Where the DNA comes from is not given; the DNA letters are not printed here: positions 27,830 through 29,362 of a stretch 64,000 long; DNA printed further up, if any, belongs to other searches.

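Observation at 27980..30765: Candidate ADP-ribose processing or anti-defence trio: AAA+ ATPase, bacterial-type PARG macrodomain and metallophosphoesterase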

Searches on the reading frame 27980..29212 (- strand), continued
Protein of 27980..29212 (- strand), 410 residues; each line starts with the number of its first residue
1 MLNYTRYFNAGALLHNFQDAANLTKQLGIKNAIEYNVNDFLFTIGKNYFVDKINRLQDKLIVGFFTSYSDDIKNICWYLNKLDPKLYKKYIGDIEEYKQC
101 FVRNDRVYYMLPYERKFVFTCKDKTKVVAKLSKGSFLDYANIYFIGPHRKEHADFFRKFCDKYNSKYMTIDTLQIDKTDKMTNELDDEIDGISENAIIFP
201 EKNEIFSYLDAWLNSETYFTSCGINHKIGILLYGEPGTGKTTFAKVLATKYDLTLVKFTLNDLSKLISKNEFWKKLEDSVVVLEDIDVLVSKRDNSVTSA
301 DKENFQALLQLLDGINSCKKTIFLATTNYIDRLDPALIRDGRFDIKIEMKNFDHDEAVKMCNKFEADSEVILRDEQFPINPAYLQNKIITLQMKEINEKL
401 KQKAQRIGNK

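Call 73: fold_search(model_id=the predicted structure, library=pdb)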
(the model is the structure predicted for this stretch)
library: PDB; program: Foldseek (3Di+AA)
matches with E <= 10: 1805; with E <= 0.001: 1205
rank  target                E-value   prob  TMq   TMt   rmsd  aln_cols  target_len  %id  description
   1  8t7u_A                1.1e-19  1.00  0.48  0.48  11.1       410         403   18  ADP-bound Bcs1 (unsymmetrized) (released 2024-06-05)
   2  9gsn_A                2.0e-19  1.00  0.44  0.47  13.3       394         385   18  Structure of the ATPgS-S1 state of the heptameric Bcs1 AAA-ATPase (released 2025-06-04)
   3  8t14_A                3.8e-19  1.00  0.49  0.49  11.1       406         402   18  ADP-bound Bcs1 (C7 symmetrized) (released 2024-06-05)
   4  8tby_A                9.2e-19  1.00  0.46  0.49   8.1       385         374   17  Apo Bcs1, unsymmetrized (released 2024-06-05)
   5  8tp1_A                2.1e-18  1.00  0.45  0.44  14.3       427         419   17  ATP-2 state of Bcs1 (C7 symmetrized) (released 2024-06-05)
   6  6sh3_A                6.0e-18  1.00  0.47  0.51   9.9       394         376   18  Structure of the ADP state of the heptameric Bcs1 AAA-ATPase (released 2020-02-05)
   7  8t5u_A                8.0e-18  1.00  0.45  0.50  11.3       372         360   20  ATP-1 state of Bcs1 (C7 symmetrized) (released 2024-06-05)
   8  6sh5_A                1.7e-17  1.00  0.43  0.52   8.2       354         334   19  Structure of the Apo2 state of the heptameric Bcs1 AAA-ATPase (released 2020-02-05)
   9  6uko_A                1.6e-16  1.00  0.46  0.49   8.4       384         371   18  Structure analysis of full-length mouse bcs1 complex (released 2020-02-12)
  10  6uks_A                1.8e-16  1.00  0.45  0.51  12.0       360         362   20  ATPgammaS bound mBcs1 (released 2020-02-05)
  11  9gs2_A                5.4e-16  1.00  0.44  0.47   9.2       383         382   19  Structure of the Rieske bound Apo1 state of the heptameric Bcs1 AAA-ATPase (released 2025-06-04)
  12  6ukp_A                6.1e-16  1.00  0.45  0.49   8.3       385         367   18  Apo mBcs1 (released 2020-02-12)
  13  7w42_B                4.4e-14  1.00  0.38  0.38  13.4       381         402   18  Crystal structure of Bacillus subtilis YjoB (released 2022-10-19)
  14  6u1y_B                6.2e-14  1.00  0.44  0.71   3.7       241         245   26  bcs1 AAA domain (released 2020-02-05)
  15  6u1y_E                7.8e-14  1.00  0.44  0.71   3.6       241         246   26  bcs1 AAA domain (released 2020-02-05)
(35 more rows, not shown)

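Call 90: search_dna_similar(query=window:27980-29212:-, collection=phages, mode=protein, max_rows=30)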
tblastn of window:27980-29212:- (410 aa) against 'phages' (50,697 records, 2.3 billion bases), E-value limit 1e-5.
Records with a match: 220; places in all: 237; records where one place covers at least 80% of the query: 0.
Best place of each record, by identity: <60% 220.
By first word of the organism name: Campylobacter 37; Pseudomonas 28; Erwinia 19; Klebsiella 12; Ralstonia 11; Vibrio 10; Serratia 9; Gordonia 8; Brevundimonas 8; Salmonella 6; and 30 more.
By host as written in the record: - 25; Campylobacter jejuni NCTC12662 15; Campylobacter jejuni 11; Gordonia terrae 3612 8; Klebsiella pneumoniae 7; Pseudomonas aeruginosa 6; Ralstonia solanacearum 6; Brevundimonas pondensis LVF1 6; and 80 more.
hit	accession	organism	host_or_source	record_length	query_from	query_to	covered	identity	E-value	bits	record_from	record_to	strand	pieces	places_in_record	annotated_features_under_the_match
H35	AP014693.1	Ralstonia phage RSL2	-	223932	86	370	70%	24.4%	8e-10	67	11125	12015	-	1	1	hypothetical protein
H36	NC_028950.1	Ralstonia phage RSL2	-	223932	86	370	70%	24.4%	8e-10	67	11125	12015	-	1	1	hypothetical protein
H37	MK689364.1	Edwardsiella phage pEt-SU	Edwardsiella tarda ATCC 15941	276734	113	382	66%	25.1%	2e-10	69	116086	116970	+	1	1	hypothetical protein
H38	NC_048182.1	Edwardsiella phage pEt-SU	Edwardsiella tarda ATCC 15941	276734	113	382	66%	25.1%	2e-10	69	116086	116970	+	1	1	hypothetical protein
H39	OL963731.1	Citromicrobium phage vB_CbaS-RXM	Citromicrobium bathyomarinum JL1366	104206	93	362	66%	24.3%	7e-14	80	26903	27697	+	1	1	ATPase family protein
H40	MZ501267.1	Erwinia phage AH04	Erwinia billingiae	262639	150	387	58%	26.5%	3e-11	72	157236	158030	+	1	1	163: AAA-ATPase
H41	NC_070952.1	Erwinia phage AH04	Erwinia billingiae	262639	150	387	58%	26.5%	3e-11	72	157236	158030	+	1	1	163: AAA-ATPase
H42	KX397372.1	Erwinia phage vB_EamM_Phobos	Erwinia amylovora ATCC 29780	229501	132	382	61%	25.0%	7e-17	89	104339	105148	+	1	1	putative ATPase AAA+ type core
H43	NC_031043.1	Erwinia phage vB_EamM_Phobos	Erwinia amylovora ATCC 29780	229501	132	382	61%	25.0%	7e-17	89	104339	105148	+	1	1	putative ATPase AAA+ type core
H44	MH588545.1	Caulobacter phage CcrPW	Caulobacter vibrioides CB15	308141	189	394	50%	30.0%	7e-15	83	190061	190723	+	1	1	cell division protein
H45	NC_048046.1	Caulobacter phage CcrPW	Caulobacter vibrioides CB15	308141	189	394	50%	30.0%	7e-15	83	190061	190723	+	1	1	cell division protein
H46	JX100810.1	Caulobacter phage CcrColossus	Caulobacter crescentus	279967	189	396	51%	28.8%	4e-14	80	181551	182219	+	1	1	putative AAA+ ATPase and BCS1 domain protein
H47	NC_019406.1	Caulobacter phage CcrColossus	Caulobacter crescentus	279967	189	396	51%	28.8%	4e-14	80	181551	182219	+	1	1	putative AAA+ ATPase and BCS1 domain protein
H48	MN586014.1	Gordonia phage Keelan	Gordonia terrae 3612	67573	142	362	54%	26.7%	8e-7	57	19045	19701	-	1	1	46: AAA-ATPase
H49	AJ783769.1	Sulfolobus virus STSV1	Sulfolobus tengchongensis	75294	170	355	45%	31.4%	3e-7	59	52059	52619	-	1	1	none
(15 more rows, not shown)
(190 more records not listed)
